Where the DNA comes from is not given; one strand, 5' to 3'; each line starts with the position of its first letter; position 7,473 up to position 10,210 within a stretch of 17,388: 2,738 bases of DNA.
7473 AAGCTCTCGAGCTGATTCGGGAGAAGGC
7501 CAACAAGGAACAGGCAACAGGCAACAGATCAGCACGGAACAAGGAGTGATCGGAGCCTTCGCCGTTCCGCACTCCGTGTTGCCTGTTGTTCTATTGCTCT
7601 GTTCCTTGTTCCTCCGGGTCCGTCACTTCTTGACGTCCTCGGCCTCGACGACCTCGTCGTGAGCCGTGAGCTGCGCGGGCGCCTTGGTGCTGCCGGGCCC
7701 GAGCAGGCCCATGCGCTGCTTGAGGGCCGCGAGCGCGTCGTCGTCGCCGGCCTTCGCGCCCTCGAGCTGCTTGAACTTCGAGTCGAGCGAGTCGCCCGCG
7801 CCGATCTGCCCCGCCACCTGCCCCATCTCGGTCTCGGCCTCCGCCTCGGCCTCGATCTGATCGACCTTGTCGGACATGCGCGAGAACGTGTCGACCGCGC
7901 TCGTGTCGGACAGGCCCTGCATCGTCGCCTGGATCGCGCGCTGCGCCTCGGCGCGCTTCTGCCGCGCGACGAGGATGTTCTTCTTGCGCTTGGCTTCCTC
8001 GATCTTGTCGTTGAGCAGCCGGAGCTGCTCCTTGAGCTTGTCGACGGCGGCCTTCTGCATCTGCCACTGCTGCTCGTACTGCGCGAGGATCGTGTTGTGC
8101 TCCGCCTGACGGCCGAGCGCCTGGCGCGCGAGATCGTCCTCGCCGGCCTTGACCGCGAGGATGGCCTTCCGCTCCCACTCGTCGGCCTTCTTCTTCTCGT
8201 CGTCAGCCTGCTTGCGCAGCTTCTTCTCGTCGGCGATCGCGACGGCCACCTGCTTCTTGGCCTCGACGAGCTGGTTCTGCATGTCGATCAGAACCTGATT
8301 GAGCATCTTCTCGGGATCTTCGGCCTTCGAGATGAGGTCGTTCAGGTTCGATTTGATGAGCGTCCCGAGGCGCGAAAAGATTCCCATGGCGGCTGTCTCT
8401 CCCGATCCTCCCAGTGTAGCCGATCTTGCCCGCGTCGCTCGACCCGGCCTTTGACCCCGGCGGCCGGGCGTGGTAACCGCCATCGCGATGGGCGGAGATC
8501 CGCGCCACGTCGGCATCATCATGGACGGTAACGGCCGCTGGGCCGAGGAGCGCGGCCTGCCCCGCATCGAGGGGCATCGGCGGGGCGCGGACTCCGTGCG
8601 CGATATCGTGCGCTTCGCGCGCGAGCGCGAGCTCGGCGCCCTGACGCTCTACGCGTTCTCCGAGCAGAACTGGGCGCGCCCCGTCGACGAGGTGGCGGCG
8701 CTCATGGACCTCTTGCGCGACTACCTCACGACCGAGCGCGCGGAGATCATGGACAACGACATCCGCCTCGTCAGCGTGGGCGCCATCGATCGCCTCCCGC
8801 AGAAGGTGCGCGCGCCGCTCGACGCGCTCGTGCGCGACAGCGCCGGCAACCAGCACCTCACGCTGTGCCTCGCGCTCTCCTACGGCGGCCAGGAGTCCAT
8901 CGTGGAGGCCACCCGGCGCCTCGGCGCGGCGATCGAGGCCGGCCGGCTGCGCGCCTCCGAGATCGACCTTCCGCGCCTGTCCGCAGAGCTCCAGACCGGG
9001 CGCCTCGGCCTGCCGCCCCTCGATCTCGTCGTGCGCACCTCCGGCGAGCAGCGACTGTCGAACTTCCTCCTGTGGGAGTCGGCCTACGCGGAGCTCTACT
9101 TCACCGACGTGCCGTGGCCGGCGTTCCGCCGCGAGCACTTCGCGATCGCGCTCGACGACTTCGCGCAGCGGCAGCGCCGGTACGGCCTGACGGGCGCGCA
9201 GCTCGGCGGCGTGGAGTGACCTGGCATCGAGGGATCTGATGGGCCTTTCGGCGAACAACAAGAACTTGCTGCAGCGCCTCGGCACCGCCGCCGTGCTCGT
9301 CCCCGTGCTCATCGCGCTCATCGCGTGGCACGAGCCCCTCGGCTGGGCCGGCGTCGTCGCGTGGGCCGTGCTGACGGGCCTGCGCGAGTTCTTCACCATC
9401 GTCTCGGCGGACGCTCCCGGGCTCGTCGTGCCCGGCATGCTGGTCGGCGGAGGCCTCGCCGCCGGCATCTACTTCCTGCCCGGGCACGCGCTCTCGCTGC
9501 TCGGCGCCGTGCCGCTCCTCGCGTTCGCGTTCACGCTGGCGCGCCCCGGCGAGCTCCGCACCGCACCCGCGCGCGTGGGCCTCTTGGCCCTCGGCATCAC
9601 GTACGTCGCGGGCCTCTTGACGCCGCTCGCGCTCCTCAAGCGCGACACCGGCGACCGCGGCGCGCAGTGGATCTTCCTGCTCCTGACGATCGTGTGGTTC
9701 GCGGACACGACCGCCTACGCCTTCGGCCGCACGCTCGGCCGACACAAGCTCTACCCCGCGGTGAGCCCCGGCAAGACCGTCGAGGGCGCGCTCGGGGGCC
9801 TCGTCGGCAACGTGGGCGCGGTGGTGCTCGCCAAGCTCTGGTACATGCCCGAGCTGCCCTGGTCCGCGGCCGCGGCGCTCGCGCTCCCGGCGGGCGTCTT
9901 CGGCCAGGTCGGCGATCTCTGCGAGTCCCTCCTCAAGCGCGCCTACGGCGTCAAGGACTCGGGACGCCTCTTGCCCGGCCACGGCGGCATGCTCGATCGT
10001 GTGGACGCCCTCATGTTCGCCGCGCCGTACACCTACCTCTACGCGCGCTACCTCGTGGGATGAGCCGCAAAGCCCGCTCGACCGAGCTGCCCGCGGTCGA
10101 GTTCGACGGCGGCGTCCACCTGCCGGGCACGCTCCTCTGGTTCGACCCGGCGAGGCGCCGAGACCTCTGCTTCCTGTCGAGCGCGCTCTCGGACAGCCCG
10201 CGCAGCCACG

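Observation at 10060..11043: cdsA-coupled gene encoding a probable catalytically dead metallo-beta-lactamase/beta-CASP-like protein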

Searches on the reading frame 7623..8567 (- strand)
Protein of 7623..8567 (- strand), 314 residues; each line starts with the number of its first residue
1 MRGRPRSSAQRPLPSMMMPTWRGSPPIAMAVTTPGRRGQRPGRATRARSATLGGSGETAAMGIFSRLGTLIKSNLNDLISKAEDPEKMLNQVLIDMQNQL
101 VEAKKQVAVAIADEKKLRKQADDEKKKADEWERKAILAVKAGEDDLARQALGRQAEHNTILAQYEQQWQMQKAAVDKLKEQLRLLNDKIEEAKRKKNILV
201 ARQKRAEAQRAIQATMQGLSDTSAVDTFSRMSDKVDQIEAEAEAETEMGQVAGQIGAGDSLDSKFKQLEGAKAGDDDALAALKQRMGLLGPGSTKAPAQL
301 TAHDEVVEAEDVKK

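Call 6: search_protein_families(library=pfam, proteins=[window:7623-8567:-], max_evalue=1)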
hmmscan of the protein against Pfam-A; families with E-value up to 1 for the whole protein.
window:7623-8567:- (314 aa): 2 families
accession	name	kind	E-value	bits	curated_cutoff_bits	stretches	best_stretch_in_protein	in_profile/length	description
PF04012.17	PspA_IM30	-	1.7e-53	181.9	33.9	1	62-285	1-217/220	PspA/IM30 family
PF04102.17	SlyX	-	0.46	11.6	30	0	170-197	28-55/67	SlyX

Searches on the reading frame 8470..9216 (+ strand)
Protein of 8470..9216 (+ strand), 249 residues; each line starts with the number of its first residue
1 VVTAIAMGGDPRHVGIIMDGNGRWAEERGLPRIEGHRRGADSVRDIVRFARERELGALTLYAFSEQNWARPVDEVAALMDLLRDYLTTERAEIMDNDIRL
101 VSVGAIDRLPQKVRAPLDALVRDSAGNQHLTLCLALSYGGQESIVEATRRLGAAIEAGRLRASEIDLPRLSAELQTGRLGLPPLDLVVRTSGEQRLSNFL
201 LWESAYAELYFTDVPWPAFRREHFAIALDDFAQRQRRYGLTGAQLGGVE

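Call 6: search_protein_families(library=pfam, proteins=[window:8470-9216:+], max_evalue=1)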
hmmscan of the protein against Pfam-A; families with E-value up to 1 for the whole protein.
window:8470-9216:+ (249 aa): 1 family
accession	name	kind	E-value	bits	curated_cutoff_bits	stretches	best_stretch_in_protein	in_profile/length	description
PF01255.24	Prenyltransf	-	8e-73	245.1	27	1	17-239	1-219/219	Putative undecaprenyl diphosphate synthase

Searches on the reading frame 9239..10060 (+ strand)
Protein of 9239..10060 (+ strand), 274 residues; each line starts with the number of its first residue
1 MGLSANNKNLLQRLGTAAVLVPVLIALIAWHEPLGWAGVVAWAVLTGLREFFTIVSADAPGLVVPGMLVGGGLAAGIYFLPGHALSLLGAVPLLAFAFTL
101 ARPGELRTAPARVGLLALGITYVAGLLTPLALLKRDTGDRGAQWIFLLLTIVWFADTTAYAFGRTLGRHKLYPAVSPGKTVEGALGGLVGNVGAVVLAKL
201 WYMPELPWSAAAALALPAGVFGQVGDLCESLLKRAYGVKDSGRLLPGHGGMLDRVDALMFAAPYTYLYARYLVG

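Call 6: search_protein_families(library=pfam, proteins=[window:9239-10060:+], max_evalue=1)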
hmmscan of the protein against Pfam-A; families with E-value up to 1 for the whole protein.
window:9239-10060:+ (274 aa): 1 family
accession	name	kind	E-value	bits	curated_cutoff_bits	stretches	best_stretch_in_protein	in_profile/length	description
PF01148.25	CTP_transf_1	-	3.7e-57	194.6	24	1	12-271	2-263/264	Cytidylyltransferase family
